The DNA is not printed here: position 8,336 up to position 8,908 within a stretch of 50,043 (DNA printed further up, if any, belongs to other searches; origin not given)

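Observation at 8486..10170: Holin-like protein plus signal-less M15 peptidase plus small signal-less proteins next to a dedicated sigma: possible holin/endopeptidase export (type 10 secretion-like) or programmed-lysis cassette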

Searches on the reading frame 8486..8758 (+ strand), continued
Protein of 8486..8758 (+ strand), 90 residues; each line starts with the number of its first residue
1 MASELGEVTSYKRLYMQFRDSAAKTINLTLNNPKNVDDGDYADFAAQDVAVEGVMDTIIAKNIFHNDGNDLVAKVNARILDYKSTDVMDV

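Call 59: find_encoding_contigs(protein=P0185, flank=4000, max_places=2)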
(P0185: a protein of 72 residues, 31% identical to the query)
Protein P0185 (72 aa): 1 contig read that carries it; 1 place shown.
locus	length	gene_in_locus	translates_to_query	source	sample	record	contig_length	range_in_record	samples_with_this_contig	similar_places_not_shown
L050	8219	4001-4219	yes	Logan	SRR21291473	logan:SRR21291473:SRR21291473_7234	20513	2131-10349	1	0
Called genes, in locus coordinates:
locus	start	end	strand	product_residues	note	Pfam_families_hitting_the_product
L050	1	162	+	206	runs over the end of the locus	PF04647:AgrB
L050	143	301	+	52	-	-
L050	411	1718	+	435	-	PF02518:HATPase_c (weak), PF14501:HATPase_c_5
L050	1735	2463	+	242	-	PF00072:Response_reg, PF04397:LytTR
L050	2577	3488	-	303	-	PF02899:Phage_int_SAM_1 (weak), PF00589:Phage_integrase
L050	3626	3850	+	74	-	PF07872:DUF1659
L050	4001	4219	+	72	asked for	PF11148:DUF2922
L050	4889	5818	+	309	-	-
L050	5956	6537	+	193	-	-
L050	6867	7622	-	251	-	-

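Call 62: search_protein_families(library=padloc, proteins=[window:8486-8758:+], max_evalue=0.01)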
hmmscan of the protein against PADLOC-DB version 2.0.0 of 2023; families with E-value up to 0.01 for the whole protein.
window:8486-8758:+ (90 aa): 0 families

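Call 66: predict_structure(alignment_id=A4)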
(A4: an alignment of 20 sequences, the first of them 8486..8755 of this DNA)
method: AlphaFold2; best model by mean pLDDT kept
length: 90 residues; sequences in the alignment: 20
mean_pLDDT: 85.8   pTM: 0.70
mean pLDDT of the five models: 85.8, 85.4, 80.6, 73.7, 72.4
residues with pLDDT >= 90: 56; 70-90: 19; 50-70: 12; < 50: 3
segments of 3 or more residues with pLDDT < 50: 88-90
pLDDT, mean of each block of 10 residues (from residue 1): 63 92 94 89 93 95 92 92 62
secondary structure, 60 per line:
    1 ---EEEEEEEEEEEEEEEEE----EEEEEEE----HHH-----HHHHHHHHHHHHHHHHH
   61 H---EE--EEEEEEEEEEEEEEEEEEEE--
elements in order: E4-20 E25-31 H44-61 E69-88

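Call 68: fold_search(model_id=the predicted structure, library=pdb)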
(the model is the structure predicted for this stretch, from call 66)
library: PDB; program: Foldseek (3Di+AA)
matches with E <= 10: 365; with E <= 0.001: 0
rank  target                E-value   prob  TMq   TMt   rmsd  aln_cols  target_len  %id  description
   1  3ohb_A                4.6e-01  0.20  0.29  0.08   8.0        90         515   10  Yeast DNA polymerase eta extending from an 8-oxoG lesion (released 2010-12-22)
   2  3mfi_A                5.4e-01  0.18  0.29  0.09   7.9        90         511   10  DNA Polymerase Eta in Complex With a cis-syn Thymidine Dimer (released 2010-06-23)
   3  8ail_C                6.5e-01  0.66  0.34  0.53   4.7        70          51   11  Bacillus phage VMY22 p56 in complex with Bacillus weidmannii Ung (released 2023-06-21)
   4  2xgp_A                7.3e-01  0.16  0.30  0.08   8.1        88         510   10  Yeast DNA polymerase eta in complex with C8-2-acetylaminofluorene containing DNA (released 2010-11-03)
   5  3mfh_A                7.3e-01  0.15  0.29  0.09   8.0        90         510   10  DNA Polymerase Eta in Complex With Undamaged DNA (released 2010-06-23)
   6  6sg9_DB               8.1e-01  0.18  0.31  0.07   6.2        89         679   10  Head domain of the mt-SSU assemblosome from Trypanosoma brucei (released 2019-09-18)
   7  1jih_A                8.6e-01  0.14  0.28  0.08   8.5        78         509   13  Yeast DNA Polymerase ETA (released 2002-01-09)
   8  3oha_A                9.1e-01  0.16  0.32  0.09   8.1        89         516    8  Yeast DNA polymerase eta inserting dCTP opposite an 8oxoG lesion (released 2010-12-22)
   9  2w7p_A                9.7e-01  0.33  0.37  0.10   8.5        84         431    7  Structure and Activity of Bypass Synthesis by Human DNA Polymerase Kappa Opposite the 7,8-Dihydro-8-oxodeoxyguanosine  (released 2009-06-16)
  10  6brx_B                9.7e-01  0.21  0.33  0.09   7.6        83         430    7  Crystal Structure of Human DNA polymerase kappa in complex with DNA containing the major cisplatin lesion (released 2018-08-22)
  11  2r8j_A                9.7e-01  0.15  0.30  0.08   8.6        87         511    7  Structure of the Eukaryotic DNA Polymerase eta in complex with 1,2-d(GpG)-cisplatin containing DNA (released 2007-12-11)
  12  4l5n_D                1.0e+00  0.57  0.33  0.55   6.0        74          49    8  Crystallographic Structure of HHV-1 Uracil-DNA Glycosylase complexed with the Bacillus phage PZA inhibitor protein p56 (released 2013-08-07)
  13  4f4z_B                1.1e+00  0.23  0.29  0.10   7.6        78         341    9  Y-family DNA polymerase chimera Dpo4-Dpo4-Dbh (released 2013-01-02)
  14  6bs1_A                1.2e+00  0.20  0.34  0.09   7.9        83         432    7  Crystal Structure of Human DNA polymerase kappa in complex with DNA containing the major cisplatin lesion (released 2018-08-22)
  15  5gv3_B                1.2e+00  0.20  0.22  0.13   3.9        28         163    7  Crystal structure of the membrane-distal domain of mouse lysosome-associated membrane protein 2 (LAMP-2) (released 2017-09-06)
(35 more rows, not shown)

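Call 71: fold_search(model_id=the predicted structure, library=viral)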
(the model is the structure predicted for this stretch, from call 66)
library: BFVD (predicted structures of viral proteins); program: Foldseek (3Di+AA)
matches with E <= 10: 1092; with E <= 0.001: 0
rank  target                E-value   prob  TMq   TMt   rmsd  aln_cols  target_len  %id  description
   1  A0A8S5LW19            7.8e-03  1.00  0.45  0.42   5.6        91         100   10  Uncharacterized protein [Podoviridae sp. ctx9R1]
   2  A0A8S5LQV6            3.1e-02  0.91  0.35  0.41   6.6        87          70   13  Uncharacterized protein [Podoviridae sp. ctC8s18]
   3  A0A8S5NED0            4.4e-02  0.72  0.28  0.28   7.0        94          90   18  Uncharacterized protein [virus sp. ctSf81]
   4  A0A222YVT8            6.3e-02  0.90  0.36  0.40   7.6        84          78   10  Uncharacterized protein [Streptomyces phage Mildred21]
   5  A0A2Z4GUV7            7.5e-02  0.92  0.42  0.41   6.9        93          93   10  (no name in the UniProt tables at hand)
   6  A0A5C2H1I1            1.1e-01  0.75  0.39  0.44   7.3        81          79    7  Uncharacterized protein [Sinorhizobium phage ort11]
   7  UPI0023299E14         1.2e-01  0.38  0.29  0.32   8.2        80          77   12  (no name look-up for this kind of identifier)
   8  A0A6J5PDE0            1.3e-01  0.54  0.36  0.32   7.1        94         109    7  Uncharacterized protein [uncultured Caudovirales phage]
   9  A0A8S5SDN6            1.3e-01  0.47  0.29  0.30   7.2        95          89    8  Uncharacterized protein [Siphoviridae sp. ctnpt50]
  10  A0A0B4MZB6            1.5e-01  0.69  0.37  0.37   6.5        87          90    8  Uncharacterized protein [Streptococcus phage SOCP]
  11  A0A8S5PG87            1.8e-01  0.85  0.43  0.41   5.6        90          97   10  Uncharacterized protein [Podoviridae sp. ctHkH8]
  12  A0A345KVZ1            1.8e-01  0.54  0.30  0.27   7.2        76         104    9  (no name in the UniProt tables at hand)
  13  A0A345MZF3            1.9e-01  0.69  0.37  0.40   5.5        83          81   14  (no name in the UniProt tables at hand)
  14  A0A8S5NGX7            2.0e-01  0.89  0.41  0.41   6.4        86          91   10  Histone-like Protein p6 [Podoviridae sp. ct2nF21]
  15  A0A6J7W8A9            2.0e-01  0.57  0.33  0.25   6.0        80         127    9  Uncharacterized protein [uncultured Caudovirales phage]
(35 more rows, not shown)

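Call 95: find_related_loci(query=A6, collection=viral_contigs, flank=6000)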
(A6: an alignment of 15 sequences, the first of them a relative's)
Query A6 (70 aa) in viral_contigs; peptide patterns used: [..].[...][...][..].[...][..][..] (x = any residue, [..] = any of these).
61 stretches matched a pattern, but none encodes a relative of the query by tblastn (E <= 1e-3).

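Call 96: find_related_loci(query=A6, collection=metagenome_contigs, flank=5000)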
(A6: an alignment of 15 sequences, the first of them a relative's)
Query A6 (70 aa) in metagenome_contigs; peptide patterns used: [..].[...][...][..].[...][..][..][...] (x = any residue, [..] = any of these).
228 stretches matched a pattern; 27 encode a relative of the query (tblastn E <= 1e-3); 27 distinct loci.
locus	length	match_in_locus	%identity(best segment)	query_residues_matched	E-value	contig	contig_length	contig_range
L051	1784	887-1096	99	1-70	2e-43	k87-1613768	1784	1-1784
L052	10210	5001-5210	96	1-70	3e-42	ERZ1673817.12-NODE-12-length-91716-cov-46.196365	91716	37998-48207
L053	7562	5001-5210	96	1-70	3e-42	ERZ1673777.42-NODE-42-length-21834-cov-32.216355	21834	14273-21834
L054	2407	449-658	89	1-70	3e-38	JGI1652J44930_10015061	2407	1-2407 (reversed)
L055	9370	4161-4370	76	1-70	2e-32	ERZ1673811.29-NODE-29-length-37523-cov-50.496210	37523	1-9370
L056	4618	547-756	76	1-70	2e-32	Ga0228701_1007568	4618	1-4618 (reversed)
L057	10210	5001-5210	74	1-70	8e-32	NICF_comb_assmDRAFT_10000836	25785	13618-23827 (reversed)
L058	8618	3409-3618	74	1-70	8e-32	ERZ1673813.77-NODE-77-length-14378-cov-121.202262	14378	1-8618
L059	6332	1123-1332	71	1-70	4e-31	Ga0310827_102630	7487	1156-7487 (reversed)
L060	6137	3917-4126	71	1-70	4e-31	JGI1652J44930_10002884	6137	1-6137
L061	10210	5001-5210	71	1-70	4e-31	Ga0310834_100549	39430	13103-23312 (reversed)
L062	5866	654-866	38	1-70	5e-11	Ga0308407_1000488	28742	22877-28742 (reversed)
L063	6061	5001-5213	38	1-70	5e-11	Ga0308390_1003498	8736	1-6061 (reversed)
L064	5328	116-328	37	1-70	4e-10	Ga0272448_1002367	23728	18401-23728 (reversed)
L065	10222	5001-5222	28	2-70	9e-10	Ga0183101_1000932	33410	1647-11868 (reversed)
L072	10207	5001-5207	28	3-70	1e-7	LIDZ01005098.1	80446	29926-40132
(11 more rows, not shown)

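Call 99: search_protein_families(library=pfam, proteins=[L064:341-559:+, L064:484-1023:+, L064:989-1354:+, L063:1754-2110:+, L063:3807-4154:+, L063:3298-3477:+, L062:1958-3943:+, L064:1958-2869:-, L065:6219-7226:+, L072:6797-7810:-], max_evalue=0.01)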
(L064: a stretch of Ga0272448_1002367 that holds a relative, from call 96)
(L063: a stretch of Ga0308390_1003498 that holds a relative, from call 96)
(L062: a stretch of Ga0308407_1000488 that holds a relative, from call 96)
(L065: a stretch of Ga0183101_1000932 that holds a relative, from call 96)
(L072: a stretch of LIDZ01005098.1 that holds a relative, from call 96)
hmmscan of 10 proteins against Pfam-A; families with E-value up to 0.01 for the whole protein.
L064:341-559:+ (72 aa): 0 families

L064:484-1023:+ (179 aa): 0 families

L064:989-1354:+ (121 aa): 2 families
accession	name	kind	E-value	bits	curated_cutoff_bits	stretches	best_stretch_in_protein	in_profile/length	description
PF09682.15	Phage_holin_6_1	-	1e-12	48.8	24.9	1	16-109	4-101/101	Bacteriophage holin of superfamily 6 (Holin_LLH)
PF13525.12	YfiO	-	0.0099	16.1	25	0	62-106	118-163/203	Outer membrane lipoprotein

L063:1754-2110:+ (118 aa): 7 families
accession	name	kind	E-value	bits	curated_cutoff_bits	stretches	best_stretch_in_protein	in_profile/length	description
PF04545.22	Sigma70_r4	-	1e-12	47.8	24.1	1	67-114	3-50/50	Sigma-70, region 4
PF08281.18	Sigma70_r4_2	-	2.7e-11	43.4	25.7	1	68-112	10-54/54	Sigma-70, region 4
PF00196.25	GerE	-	3.1e-09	36.7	23.5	1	68-113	2-46/57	Bacterial regulatory proteins, luxR family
PF13384.12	HTH_23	-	8.9e-05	22.6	24.6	1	83-106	15-39/50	Homeodomain-like domain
PF07638.17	Sigma70_ECF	-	0.00014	22.3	21.1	1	67-103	134-170/185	ECF sigma factor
PF13518.12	HTH_28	-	0.00042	20.8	25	1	75-106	4-34/52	Helix-turn-helix domain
PF12728.13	HTH_17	-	0.0025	18.5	27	1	88-107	5-24/51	Helix-turn-helix domain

L063:3807-4154:+ (115 aa): 10 families
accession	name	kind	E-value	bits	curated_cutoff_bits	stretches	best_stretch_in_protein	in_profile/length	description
PF08281.18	Sigma70_r4_2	-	1.9e-13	50.2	25.7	1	50-96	8-54/54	Sigma-70, region 4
PF04545.22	Sigma70_r4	-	3.4e-13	49.3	24.1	1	50-98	2-50/50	Sigma-70, region 4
PF00196.25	GerE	-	3e-09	36.8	23.5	1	52-97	2-46/57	Bacterial regulatory proteins, luxR family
PF13384.12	HTH_23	-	3e-06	27.3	24.6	1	55-86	4-35/50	Homeodomain-like domain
PF07638.17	Sigma70_ECF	-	4.2e-05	24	21.1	1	50-98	133-181/185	ECF sigma factor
PF13551.12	HTH_29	-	0.00069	20.1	28.1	1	66-92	9-36/64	Winged helix-turn helix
PF20432.4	Xre-like-HTH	-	0.0011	19.6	25.8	1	68-90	23-44/63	Antitoxin Xre-like helix-turn-helix domain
PF13936.12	HTH_38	-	0.0017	18.5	27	1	53-86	5-38/44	Helix-turn-helix domain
PF12728.13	HTH_17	-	0.0022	18.6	27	1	69-87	2-20/51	Helix-turn-helix domain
PF02001.22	DUF134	-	0.0052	17.8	27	1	56-100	38-82/98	Protein of unknown function DUF134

L063:3298-3477:+ (59 aa): 0 families

L062:1958-3943:+ (661 aa): 6 families
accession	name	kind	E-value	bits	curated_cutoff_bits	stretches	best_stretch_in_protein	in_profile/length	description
PF08463.15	EcoEI_R_C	-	3.6e-20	73.1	24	1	497-653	1-163/163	EcoEI R protein C-terminal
PF04851.21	ResIII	-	6.6e-19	68.8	22.5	1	7-114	54-163/164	Type III restriction enzyme, res subunit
PF13620.12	CarboxypepD_reg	-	3.8e-13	50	32.3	1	380-460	1-81/82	Carboxypeptidase regulatory-like domain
PF18766.7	SWI2_SNF2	-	9.2e-09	35.7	26.7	1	5-126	47-168/221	SWI2/SNF2 ATPase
PF13715.12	CarbopepD_reg_2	-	1.7e-08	34.8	32.2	1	382-456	2-72/88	CarboxypepD_reg-like domain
PF00271.37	Helicase_C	-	1.4e-05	25.7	23.5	1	231-338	11-109/110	Helicase conserved C-terminal domain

L064:1958-2869:- (303 aa): 5 families
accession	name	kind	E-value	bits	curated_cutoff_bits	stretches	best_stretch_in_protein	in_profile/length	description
PF01555.25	N6_N4_Mtase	-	4.9e-47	161.2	26.7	1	74-287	1-220/221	DNA methylase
PF01170.24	UPF0020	-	0.00065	19.9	22.3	0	227-273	6-54/197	RMKL-like, methyltransferase domain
PF08241.18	Methyltransf_11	-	0.0019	19.2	21.2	0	257-292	5-40/95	Methyltransferase domain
PF13649.12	Methyltransf_25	-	0.0022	19.1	27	0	252-293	1-44/97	Methyltransferase domain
PF13847.12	Methyltransf_31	-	0.0074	16.4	27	0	249-293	4-51/145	Methyltransferase domain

L065:6219-7226:+ (335 aa): 6 families
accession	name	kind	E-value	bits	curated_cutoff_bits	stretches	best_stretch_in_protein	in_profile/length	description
PF13936.12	HTH_38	-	2.1e-05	24.6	27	1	298-330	6-38/44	Helix-turn-helix domain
PF08281.18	Sigma70_r4_2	-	0.00019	21.4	25.7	1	300-331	14-45/54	Sigma-70, region 4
PF02796.21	HTH_7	-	0.0015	19.1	23.8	1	292-325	1-34/45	Helix-turn-helix domain of resolvase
PF13113.11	DUF3970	-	0.0047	17.6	21.1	0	147-176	5-33/55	Protein of unknown function (DUF3970)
PF04545.22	Sigma70_r4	-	0.0055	16.6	24.1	0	300-334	8-42/50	Sigma-70, region 4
PF13384.12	HTH_23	-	0.0061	16.8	24.6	0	306-334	12-39/50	Homeodomain-like domain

L072:6797-7810:- (337 aa): 8 families
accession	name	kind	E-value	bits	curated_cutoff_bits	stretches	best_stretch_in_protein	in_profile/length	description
PF09681.16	Phage_rep_org_N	-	2.2e-48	163.7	23.3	1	6-121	1-116/121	N-terminal phage replisome organiser (Phage_rep_org_N)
PF01695.23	IstB_IS21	-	3.2e-12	46.9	24.1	1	194-302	91-197/238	IstB-like ATP binding protein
PF00308.24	Bac_DnaA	-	9.6e-10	39.3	23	1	182-315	21-155/162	Bacterial DnaA ATPAse domain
PF02562.22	PhoH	-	0.00029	20.9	27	1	196-224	19-48/205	PhoH-like protein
PF20720.3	nSTAND3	-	0.0005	20.2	27.2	1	195-242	17-61/155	Novel STAND NTPase 3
PF00910.28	RNA_helicase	-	0.0043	18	21.5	0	198-284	1-76/105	RNA helicase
PF04851.21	ResIII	-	0.0051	17.2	22.5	0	191-260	19-87/164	Type III restriction enzyme, res subunit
PF00270.35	DEAD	-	0.007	16.5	26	0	195-245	14-68/167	DEAD/DEAH box helicase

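Call 100: search_protein_families(library=phrogs, proteins=[L064:341-559:+, L064:484-1023:+, L064:989-1354:+, L046:4275-4421:+, L046:4441-4911:+, L046:3086-3616:+], max_evalue=0.01)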
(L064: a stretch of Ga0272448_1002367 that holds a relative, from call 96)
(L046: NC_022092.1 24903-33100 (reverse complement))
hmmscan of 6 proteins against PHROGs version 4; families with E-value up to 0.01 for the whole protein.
L064:341-559:+ (72 aa): 1 family
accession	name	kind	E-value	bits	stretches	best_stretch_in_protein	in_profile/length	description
phrog_5553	-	unknown function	0.00037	21.7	1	8-46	30-68/114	-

L064:484-1023:+ (179 aa): 0 families

L064:989-1354:+ (121 aa): 5 families
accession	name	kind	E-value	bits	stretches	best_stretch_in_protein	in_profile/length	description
phrog_6918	-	lysis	2.5e-09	38.2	1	27-113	18-104/114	holin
phrog_608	-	lysis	3.3e-08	34.8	1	16-111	7-107/111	holin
phrog_2609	-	lysis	8.7e-08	33.2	1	14-112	7-108/145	holin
phrog_14669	-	unknown function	0.0008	20.3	1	14-113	17-113/128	-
phrog_8444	-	unknown function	0.0037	18.4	1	43-111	39-106/134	-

L046:4275-4421:+ (48 aa): 1 family
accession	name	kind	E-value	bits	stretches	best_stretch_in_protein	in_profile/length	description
phrog_4898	-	lysis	3.4e-05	25.1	1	4-41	5-50/62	holin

L046:4441-4911:+ (156 aa): 7 families
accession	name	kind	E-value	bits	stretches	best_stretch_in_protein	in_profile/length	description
phrog_2649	-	lysis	1.7e-46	160.2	1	12-150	8-144/261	endolysin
phrog_6523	-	lysis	1.8e-41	143.6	1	14-134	14-130/255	endolysin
phrog_15351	-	lysis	6.5e-41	141.5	1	5-133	7-136/289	endolysin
phrog_5115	-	moron, auxiliary metabolic gene and host takeover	3.1e-30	106.4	1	9-135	8-123/283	ferredoxin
phrog_465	-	lysis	3.2e-27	96.6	1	9-141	48-173/292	endolysin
phrog_13118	-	lysis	0.00068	18.9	1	39-90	483-532/888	endolysin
phrog_16823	-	tail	0.0025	16.2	1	4-89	931-1023/1948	tail length tape measure protein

L046:3086-3616:+ (176 aa): 0 families
